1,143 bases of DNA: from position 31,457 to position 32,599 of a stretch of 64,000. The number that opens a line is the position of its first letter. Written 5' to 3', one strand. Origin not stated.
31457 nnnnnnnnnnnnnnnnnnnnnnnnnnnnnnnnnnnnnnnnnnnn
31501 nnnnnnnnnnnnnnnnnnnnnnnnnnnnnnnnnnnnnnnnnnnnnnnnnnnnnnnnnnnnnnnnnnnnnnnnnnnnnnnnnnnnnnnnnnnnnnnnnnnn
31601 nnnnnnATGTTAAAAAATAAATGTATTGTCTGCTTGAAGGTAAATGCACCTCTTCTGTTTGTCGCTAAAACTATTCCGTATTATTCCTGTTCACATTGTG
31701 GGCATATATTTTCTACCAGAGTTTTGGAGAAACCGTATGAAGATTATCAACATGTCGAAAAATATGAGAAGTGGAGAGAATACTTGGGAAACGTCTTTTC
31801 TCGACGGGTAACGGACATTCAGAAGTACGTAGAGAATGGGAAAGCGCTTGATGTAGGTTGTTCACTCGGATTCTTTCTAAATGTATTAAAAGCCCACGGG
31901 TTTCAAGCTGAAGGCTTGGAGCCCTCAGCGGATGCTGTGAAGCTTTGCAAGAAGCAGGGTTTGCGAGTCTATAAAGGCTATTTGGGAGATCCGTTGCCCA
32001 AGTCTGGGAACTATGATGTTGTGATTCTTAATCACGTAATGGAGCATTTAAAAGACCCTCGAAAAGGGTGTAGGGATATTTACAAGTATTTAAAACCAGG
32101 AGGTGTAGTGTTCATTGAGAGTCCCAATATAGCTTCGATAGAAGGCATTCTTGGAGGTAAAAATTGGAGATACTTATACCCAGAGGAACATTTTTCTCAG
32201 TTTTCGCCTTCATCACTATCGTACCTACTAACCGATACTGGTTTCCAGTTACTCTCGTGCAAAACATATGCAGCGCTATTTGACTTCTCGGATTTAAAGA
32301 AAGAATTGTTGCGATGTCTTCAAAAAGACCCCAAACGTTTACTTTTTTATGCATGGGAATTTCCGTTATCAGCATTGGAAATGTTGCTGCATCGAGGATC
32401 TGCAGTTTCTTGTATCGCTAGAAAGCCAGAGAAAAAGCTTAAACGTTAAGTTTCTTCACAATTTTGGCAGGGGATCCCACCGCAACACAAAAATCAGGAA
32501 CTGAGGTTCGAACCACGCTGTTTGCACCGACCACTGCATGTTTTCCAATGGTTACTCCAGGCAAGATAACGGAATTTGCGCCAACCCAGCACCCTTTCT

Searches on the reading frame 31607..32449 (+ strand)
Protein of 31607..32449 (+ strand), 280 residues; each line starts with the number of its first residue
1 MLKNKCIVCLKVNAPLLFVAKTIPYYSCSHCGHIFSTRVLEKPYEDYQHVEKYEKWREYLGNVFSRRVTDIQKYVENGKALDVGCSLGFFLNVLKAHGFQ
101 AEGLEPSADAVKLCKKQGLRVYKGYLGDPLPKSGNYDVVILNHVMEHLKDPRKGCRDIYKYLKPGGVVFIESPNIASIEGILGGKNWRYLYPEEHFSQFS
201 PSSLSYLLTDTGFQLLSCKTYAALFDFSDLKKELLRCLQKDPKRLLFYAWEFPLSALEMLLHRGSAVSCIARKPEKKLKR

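Call 23: search_protein_families(library=pfam, proteins=[window:31607-32449:+], max_evalue=0.0001)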
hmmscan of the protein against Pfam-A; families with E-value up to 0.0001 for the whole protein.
window:31607-32449:+ (280 aa): 6 families
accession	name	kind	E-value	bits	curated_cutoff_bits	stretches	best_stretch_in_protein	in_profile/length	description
PF13489.12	Methyltransf_23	-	3.1e-27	95.8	27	1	75-217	21-163/164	Methyltransferase domain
PF08241.18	Methyltransf_11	-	3.3e-14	53.7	21.2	1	81-170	1-95/95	Methyltransferase domain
PF08242.18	Methyltransf_12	-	2.4e-12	47.8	30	1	81-168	1-98/98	Methyltransferase domain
PF13847.12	Methyltransf_31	-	4.1e-11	43.2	27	1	77-174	4-113/145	Methyltransferase domain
PF07021.18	MetW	-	2.4e-10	40.8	21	1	70-156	6-96/193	Methionine biosynthesis protein MetW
PF13649.12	Methyltransf_25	-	2e-09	38.4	27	1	81-166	2-97/97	Methyltransferase domain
